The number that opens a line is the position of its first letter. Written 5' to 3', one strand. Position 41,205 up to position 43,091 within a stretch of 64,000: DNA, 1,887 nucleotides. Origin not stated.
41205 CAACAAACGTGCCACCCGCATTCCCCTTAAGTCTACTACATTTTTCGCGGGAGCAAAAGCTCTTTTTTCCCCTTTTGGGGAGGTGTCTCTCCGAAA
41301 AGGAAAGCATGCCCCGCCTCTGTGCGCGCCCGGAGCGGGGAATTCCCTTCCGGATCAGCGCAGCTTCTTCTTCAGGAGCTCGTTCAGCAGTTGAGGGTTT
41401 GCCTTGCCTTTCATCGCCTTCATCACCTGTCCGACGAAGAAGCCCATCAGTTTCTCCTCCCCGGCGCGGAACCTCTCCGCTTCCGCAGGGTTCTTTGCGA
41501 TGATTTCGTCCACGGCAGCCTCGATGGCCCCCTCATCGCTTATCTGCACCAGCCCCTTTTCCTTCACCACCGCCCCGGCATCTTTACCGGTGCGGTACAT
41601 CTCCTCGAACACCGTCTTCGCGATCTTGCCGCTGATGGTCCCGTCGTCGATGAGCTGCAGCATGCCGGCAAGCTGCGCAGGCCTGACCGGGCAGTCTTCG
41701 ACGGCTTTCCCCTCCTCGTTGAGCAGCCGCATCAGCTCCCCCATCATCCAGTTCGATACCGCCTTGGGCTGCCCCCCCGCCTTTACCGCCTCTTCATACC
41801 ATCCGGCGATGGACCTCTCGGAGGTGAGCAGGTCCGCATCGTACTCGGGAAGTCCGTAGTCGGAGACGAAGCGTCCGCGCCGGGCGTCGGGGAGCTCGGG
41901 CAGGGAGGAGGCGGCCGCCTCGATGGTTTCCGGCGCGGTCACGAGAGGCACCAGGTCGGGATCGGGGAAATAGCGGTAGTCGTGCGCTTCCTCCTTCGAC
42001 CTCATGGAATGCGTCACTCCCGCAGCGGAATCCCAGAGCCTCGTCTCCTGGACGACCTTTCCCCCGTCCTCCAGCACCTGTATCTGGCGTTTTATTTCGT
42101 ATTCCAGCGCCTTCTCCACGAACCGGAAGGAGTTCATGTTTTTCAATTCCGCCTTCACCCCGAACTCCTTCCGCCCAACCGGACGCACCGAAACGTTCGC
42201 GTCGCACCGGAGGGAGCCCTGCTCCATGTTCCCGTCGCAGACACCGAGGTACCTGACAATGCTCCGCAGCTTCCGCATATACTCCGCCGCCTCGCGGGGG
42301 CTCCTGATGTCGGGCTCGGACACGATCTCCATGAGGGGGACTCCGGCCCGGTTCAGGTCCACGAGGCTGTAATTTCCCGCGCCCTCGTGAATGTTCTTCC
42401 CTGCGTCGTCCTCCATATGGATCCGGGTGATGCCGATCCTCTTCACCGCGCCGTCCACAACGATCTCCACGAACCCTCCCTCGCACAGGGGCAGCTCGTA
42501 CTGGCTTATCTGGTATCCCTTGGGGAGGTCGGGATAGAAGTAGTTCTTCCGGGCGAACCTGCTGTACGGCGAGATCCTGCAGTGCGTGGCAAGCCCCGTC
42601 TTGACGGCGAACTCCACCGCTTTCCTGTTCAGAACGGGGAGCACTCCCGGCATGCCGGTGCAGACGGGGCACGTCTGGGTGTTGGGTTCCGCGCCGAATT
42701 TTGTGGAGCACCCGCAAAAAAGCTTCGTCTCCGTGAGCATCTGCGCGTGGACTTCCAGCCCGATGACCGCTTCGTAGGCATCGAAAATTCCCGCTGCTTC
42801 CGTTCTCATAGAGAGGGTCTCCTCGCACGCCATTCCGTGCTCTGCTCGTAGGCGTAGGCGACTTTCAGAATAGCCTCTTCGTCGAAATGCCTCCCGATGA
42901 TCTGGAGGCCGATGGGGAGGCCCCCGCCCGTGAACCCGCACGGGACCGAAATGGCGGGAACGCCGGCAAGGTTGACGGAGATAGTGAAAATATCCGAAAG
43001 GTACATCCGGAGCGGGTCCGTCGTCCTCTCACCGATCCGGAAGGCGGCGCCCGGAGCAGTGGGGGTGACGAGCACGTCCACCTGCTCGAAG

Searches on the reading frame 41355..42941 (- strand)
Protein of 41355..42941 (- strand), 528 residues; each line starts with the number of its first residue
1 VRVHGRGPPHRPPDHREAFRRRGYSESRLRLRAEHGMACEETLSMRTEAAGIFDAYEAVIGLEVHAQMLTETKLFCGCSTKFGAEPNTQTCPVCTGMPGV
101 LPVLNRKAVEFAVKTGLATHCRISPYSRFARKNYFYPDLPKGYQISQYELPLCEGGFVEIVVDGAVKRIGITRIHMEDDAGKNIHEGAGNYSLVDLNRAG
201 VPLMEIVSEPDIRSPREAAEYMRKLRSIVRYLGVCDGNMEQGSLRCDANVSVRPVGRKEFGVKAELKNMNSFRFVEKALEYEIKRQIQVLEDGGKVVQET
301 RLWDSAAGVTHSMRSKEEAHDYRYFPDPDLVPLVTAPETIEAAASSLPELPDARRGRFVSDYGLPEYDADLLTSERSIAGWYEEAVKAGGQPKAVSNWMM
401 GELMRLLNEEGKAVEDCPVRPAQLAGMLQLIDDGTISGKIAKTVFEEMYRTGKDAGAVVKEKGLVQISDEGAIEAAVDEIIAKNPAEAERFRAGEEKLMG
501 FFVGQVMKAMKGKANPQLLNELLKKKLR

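Call 4: search_protein_families(library=pfam, proteins=[window:41355-42941:-])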
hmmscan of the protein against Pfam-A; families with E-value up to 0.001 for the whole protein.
window:41355-42941:- (528 aa): 2 families
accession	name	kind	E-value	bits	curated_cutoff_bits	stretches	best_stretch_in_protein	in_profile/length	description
PF02934.20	GatB_N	-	1.2e-128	428.6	23.4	1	59-340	2-276/277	GatB/GatE catalytic domain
PF02637.23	GatB_Yqey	-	3.9e-58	196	27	1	382-527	3-148/148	GatB domain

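Call 5: search_protein_families(library=ncbifam, proteins=[window:41355-42941:-])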
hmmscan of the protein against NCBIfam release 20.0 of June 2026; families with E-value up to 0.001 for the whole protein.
window:41355-42941:- (528 aa): 9 families
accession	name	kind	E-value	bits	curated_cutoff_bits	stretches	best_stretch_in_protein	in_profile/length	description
NF004014.0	PRK05477.1-4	equivalog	2.3e-229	762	414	1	55-527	2-474/475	Asp-tRNA(Asn)/Glu-tRNA(Gln) amidotransferase subunit GatB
NF004012.0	PRK05477.1-2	equivalog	6.1e-212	704.6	338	1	55-527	3-478/481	Asp-tRNA(Asn)/Glu-tRNA(Gln) amidotransferase subunit GatB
NF004015.0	PRK05477.1-5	equivalog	1.6e-210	699.9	628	1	52-527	11-486/488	Asp-tRNA(Asn)/Glu-tRNA(Gln) amidotransferase subunit GatB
NF004011.1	PRK05477.1-1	equivalog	1.3e-185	617.7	680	1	56-527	3-473/475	Asp-tRNA(Asn)/Glu-tRNA(Gln) amidotransferase subunit GatB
TIGR00133.1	gatB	equivalog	5e-182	605.7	314.8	1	56-527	4-480/481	Asp-tRNA(Asn)/Glu-tRNA(Gln) amidotransferase subunit GatB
NF004013.0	PRK05477.1-3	equivalog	6.8e-166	552.6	653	1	52-527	13-499/501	Asp-tRNA(Asn)/Glu-tRNA(Gln) amidotransferase subunit GatB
NF003107.0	PRK04028.1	equivalog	1.6e-47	162.2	456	3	296-527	403-624/630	Glu-tRNA(Gln) amidotransferase subunit GatE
NF011291.0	PRK14703.1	equivalog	2.5e-45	155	681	1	340-528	585-768/769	glutamine--tRNA ligase/YqeY domain fusion protein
TIGR00134.1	gatE_arch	equivalog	7e-40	136.9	319.55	2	105-291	93-263/622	Glu-tRNA(Gln) amidotransferase subunit GatE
